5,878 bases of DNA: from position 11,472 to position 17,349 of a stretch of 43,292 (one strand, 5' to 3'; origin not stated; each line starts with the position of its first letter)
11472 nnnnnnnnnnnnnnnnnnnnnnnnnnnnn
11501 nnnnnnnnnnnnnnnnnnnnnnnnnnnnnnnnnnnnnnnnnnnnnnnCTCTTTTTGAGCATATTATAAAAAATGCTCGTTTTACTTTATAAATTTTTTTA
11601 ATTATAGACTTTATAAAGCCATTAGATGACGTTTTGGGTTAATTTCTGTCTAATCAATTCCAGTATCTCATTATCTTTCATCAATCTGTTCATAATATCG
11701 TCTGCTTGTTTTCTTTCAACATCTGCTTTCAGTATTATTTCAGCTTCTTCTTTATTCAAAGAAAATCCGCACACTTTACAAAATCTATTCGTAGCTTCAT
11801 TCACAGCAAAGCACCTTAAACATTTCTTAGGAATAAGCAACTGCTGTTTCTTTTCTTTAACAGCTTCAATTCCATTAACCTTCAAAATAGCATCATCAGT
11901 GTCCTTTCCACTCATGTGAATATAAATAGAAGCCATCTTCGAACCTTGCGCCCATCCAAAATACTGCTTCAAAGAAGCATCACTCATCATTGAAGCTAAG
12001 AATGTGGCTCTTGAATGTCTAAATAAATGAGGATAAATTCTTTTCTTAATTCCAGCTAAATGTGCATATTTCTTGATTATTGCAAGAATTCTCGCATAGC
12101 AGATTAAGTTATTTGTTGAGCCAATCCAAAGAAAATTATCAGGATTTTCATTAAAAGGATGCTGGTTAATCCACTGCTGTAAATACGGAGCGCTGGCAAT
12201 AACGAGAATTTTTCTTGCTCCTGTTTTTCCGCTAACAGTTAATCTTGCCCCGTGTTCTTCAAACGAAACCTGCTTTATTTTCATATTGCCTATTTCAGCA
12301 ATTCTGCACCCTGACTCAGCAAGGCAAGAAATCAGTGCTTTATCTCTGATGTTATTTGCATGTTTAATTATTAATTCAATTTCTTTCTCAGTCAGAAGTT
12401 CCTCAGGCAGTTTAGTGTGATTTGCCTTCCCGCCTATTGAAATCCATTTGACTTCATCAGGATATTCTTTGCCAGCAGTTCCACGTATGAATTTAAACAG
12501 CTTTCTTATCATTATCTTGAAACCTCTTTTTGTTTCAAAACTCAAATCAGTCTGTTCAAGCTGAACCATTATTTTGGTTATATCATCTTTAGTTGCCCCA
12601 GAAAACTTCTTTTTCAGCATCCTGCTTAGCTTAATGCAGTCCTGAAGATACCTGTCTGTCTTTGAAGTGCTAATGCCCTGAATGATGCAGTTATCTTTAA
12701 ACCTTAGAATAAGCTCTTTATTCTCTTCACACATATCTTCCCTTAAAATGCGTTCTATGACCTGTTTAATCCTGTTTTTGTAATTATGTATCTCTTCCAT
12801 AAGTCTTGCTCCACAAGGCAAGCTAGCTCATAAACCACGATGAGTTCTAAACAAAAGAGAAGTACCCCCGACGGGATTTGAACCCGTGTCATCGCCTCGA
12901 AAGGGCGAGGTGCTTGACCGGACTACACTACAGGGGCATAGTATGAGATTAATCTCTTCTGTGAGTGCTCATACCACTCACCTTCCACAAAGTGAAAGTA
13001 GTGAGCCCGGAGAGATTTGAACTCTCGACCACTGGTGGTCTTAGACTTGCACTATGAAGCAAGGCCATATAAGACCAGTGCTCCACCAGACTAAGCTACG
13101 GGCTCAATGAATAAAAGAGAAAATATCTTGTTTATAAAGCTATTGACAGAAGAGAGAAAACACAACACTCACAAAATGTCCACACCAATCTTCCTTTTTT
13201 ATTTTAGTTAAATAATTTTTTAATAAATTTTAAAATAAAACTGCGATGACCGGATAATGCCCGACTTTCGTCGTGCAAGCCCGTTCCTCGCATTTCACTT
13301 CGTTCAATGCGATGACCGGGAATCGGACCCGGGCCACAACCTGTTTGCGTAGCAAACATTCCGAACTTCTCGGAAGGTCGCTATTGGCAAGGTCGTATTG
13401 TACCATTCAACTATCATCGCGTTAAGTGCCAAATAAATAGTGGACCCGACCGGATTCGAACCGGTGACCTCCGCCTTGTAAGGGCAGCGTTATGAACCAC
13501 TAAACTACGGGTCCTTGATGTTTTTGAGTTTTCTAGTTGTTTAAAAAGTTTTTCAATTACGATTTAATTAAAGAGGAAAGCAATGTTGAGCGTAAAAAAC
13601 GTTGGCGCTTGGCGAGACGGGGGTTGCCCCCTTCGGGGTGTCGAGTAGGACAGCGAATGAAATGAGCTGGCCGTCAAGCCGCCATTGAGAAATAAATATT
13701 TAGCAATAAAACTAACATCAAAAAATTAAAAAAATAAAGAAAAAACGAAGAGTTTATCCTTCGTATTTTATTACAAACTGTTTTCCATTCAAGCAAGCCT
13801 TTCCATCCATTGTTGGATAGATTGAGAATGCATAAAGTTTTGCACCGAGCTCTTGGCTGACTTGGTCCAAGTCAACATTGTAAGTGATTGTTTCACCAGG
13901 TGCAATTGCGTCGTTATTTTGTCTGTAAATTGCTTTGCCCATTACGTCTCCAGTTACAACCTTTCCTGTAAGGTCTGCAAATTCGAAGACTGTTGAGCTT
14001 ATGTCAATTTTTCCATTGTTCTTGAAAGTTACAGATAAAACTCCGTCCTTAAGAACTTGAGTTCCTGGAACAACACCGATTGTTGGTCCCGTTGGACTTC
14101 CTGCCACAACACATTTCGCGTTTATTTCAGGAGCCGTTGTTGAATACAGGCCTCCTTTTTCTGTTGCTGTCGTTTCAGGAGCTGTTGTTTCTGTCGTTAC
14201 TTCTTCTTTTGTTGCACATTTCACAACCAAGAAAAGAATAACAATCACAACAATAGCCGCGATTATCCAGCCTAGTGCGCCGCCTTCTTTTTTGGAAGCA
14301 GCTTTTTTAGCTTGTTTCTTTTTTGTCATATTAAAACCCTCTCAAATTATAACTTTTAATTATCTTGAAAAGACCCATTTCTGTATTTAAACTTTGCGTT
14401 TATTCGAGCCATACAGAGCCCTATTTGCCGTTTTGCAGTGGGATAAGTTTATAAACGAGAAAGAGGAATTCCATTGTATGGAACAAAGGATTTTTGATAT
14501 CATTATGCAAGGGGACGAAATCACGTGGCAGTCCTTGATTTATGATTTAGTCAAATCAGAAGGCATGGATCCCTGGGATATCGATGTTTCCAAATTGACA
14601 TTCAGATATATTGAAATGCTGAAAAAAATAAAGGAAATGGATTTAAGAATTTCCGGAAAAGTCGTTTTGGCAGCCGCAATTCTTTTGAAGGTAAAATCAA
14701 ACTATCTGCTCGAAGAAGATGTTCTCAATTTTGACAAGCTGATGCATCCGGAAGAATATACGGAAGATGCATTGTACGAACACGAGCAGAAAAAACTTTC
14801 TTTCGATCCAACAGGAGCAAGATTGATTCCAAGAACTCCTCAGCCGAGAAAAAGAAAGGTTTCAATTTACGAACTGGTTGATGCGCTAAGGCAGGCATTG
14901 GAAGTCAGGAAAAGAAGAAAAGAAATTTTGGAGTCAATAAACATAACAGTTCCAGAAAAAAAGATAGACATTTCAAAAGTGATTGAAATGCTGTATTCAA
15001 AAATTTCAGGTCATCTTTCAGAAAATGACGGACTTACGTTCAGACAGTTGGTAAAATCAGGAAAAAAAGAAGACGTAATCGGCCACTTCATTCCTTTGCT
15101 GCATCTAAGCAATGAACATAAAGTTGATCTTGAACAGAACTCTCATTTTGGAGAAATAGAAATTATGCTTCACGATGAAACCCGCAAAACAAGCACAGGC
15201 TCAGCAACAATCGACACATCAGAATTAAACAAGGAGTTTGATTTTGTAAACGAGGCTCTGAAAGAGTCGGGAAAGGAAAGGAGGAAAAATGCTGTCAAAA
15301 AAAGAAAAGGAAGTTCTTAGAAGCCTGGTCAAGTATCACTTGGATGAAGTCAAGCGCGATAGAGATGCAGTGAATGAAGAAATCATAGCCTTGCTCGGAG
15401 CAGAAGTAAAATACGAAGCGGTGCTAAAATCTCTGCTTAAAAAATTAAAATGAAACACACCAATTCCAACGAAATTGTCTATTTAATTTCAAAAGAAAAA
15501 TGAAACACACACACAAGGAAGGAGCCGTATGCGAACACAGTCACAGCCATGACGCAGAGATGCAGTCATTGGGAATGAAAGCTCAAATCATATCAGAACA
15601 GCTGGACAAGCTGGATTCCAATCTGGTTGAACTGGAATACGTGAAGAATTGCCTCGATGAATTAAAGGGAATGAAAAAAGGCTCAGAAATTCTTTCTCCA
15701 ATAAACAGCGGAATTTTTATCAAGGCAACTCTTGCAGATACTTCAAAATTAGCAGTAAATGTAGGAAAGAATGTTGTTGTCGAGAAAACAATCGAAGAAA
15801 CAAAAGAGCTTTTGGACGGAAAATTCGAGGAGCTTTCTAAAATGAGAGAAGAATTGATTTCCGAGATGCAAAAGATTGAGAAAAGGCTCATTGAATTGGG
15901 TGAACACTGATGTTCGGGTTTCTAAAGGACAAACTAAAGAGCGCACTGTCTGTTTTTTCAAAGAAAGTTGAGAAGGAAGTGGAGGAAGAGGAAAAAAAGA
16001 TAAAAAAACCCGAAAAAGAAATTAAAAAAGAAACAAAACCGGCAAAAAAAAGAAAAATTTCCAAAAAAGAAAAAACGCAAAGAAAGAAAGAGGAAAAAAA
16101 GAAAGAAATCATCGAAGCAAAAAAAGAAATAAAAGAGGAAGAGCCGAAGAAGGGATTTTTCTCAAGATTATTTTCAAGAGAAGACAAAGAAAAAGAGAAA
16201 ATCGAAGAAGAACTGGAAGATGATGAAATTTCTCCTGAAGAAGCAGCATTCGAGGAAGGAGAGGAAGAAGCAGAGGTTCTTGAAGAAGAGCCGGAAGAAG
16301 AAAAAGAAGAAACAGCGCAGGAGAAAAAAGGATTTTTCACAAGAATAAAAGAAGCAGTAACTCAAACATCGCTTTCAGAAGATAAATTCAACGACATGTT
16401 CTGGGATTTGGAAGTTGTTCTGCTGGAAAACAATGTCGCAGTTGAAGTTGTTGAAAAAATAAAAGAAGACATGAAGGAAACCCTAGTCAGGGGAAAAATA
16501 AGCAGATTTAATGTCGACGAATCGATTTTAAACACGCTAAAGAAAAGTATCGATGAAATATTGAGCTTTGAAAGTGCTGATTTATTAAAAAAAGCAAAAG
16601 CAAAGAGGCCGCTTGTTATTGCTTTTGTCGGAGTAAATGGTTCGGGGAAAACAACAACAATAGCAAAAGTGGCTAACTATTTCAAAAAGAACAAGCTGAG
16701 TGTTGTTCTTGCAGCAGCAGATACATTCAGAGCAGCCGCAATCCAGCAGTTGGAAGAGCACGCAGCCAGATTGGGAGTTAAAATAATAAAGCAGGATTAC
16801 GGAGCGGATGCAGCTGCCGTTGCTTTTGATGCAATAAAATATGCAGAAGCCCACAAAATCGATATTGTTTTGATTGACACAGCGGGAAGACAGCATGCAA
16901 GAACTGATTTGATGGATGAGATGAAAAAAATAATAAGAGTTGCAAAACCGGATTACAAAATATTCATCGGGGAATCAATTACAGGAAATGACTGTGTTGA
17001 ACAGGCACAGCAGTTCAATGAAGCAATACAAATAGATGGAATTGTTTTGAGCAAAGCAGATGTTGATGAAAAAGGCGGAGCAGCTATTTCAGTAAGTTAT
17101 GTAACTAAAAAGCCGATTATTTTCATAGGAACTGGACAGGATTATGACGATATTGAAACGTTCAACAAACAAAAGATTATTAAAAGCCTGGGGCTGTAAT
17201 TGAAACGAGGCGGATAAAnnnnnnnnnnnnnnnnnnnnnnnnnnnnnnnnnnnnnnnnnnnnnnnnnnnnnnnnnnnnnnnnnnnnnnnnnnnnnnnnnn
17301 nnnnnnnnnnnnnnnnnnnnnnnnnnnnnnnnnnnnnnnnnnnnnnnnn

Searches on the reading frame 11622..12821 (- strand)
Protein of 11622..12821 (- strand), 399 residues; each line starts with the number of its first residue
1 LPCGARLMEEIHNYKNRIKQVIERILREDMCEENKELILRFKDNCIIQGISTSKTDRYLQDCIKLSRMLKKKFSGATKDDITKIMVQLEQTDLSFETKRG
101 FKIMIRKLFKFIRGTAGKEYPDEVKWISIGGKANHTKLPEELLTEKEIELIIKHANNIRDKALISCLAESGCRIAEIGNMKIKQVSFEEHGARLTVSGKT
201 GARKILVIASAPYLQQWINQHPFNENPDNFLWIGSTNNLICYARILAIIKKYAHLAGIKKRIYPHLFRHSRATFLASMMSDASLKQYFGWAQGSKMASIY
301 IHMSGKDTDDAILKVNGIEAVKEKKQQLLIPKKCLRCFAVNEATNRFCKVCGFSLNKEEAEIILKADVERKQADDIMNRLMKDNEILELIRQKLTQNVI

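Call 35: search_protein_families(library=pfam, proteins=[window:11622-12821:-])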
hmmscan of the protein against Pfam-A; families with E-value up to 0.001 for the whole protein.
window:11622-12821:- (399 aa): 1 family
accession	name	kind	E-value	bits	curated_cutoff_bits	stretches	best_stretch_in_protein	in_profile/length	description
PF00589.27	Phage_integrase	-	3.9e-23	82.5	27.1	1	143-303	3-168/172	Phage integrase family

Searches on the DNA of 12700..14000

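Call 53: search_rna_families(source=window, start=12700, end=14000, threshold=evalue, max_evalue=10, show_alignments=0)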
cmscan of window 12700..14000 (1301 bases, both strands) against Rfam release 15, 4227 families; matches with E-value up to 10: 14.
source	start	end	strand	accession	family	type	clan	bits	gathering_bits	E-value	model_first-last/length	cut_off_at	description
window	13441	13514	-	RF00005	tRNA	Gene; tRNA;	CL00001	71.3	29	2.8e-15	1-71/71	no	tRNA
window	12863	12937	-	RF00005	tRNA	Gene; tRNA;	CL00001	62.7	29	6.4e-13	1-71/71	no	tRNA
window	13002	13105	-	RF00005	tRNA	Gene; tRNA;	CL00001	58.8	29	7.9e-12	1-71/71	no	tRNA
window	13308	13420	-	RF00005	tRNA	Gene; tRNA;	CL00001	49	29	3.8e-09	1-71/71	no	tRNA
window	13440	13514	+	RF04354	Plastid-ycf2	Cis-reg;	-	37.1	65.7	8.4e-06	1-75/75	no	Plastid-ycf2 5UTR RNA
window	13348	13476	+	RF02194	HPnc0260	Gene; antisense;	-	30.8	59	0.67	1-156/156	no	Bacterial antisense RNA HPnc0260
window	13496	13579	+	RF01987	ZEB2_AS1_4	Gene; lncRNA;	-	25.2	50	4.4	1-78/78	no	ZEB2 antisense RNA 1 conserved region 4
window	13323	13465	-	RF04321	tmRNA_permuted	Gene;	-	20.7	47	0.082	36-94/213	no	permuted transfer-messenger RNA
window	12864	12937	-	RF01684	mascRNA-menRNA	Gene;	-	20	42.5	0.43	1-56/56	no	MALAT1-associated small cytoplasmic RNA/MEN beta RNA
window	12862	12908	+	RF04354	Plastid-ycf2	Cis-reg;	-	19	65.7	0.74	1-75/75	no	Plastid-ycf2 5UTR RNA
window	13486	13567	+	RF01159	snoU18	Gene; snRNA; snoRNA; CD-box;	CL00047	17.6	47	8.6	1-71/71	no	Small nucleolar RNA U18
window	13057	13113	-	RF02136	HTT-AS1_3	Gene; lncRNA;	-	13.8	70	9.7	1-60/60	no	HTT antisense RNA 1 conserved region 3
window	13554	13584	-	RF01072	TMV_UPD-PK3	Cis-reg;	-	12.9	34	4.4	1-31/31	no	Pseudoknot of upstream pseudoknot domain (UPD) of the 3'UTR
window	13090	13207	-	RF01295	SCARNA7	Gene; snRNA; snoRNA; scaRNA;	-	11.3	65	3.2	1-330/330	no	Small Cajal body-specific RNA 7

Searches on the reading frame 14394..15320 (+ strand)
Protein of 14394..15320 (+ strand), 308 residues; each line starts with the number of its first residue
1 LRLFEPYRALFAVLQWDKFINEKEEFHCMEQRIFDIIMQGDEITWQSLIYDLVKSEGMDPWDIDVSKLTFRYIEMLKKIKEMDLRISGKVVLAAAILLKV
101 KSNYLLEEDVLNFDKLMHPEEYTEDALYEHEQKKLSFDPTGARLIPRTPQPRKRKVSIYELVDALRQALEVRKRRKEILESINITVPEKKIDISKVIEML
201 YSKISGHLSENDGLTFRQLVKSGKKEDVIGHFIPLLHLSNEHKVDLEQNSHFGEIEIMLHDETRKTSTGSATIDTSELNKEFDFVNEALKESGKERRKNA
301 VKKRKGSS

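Call 36: search_protein_families(library=pfam, proteins=[window:14394-15320:+])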
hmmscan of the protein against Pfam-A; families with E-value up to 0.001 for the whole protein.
window:14394-15320:+ (308 aa): 1 family
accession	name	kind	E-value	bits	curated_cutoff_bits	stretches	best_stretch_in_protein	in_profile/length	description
PF02616.19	SMC_ScpA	-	2.3e-18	67.5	24.6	2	156-258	125-230/232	Segregation and condensation protein ScpA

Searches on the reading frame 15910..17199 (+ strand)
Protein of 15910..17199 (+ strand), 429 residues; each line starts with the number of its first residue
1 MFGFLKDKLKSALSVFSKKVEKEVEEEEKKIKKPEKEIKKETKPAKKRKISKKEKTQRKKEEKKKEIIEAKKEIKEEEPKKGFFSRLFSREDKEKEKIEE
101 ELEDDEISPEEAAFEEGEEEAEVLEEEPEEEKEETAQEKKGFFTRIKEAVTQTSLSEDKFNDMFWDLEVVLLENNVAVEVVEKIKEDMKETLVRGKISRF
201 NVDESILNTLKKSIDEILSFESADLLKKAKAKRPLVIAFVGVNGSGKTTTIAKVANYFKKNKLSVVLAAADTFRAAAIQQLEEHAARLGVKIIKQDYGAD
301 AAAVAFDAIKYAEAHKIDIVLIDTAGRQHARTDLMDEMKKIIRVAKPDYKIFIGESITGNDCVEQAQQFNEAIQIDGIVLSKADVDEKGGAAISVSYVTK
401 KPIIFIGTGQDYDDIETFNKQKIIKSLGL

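Call 12: search_protein_families(library=pfam, proteins=[window:15910-17199:+])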
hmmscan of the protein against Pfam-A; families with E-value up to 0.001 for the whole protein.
window:15910-17199:+ (429 aa): 7 families
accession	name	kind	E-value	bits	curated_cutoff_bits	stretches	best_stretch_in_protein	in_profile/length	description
PF00448.28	SRP54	-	1.9e-72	243.5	22.7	1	235-427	2-194/196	SRP54-type protein, GTPase domain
PF02881.24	SRP54_N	-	3.5e-08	34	22.4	1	143-201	2-65/75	SRP54-type protein, helical bundle domain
PF13604.12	AAA_30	-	2.3e-06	27.9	27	1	224-341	8-111/191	AAA domain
PF06414.18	Zeta_toxin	-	5.3e-06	26.5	22.3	1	229-327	11-105/199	Zeta toxin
PF13207.12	AAA_17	-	0.00019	22.2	27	1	240-353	1-108/136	AAA domain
PF13191.12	AAA_16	-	0.00024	22.1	32.6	1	223-348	13-130/167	AAA ATPase domain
PF13245.12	AAA_19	-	0.00037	21.1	25.1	1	236-323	13-97/134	AAA domain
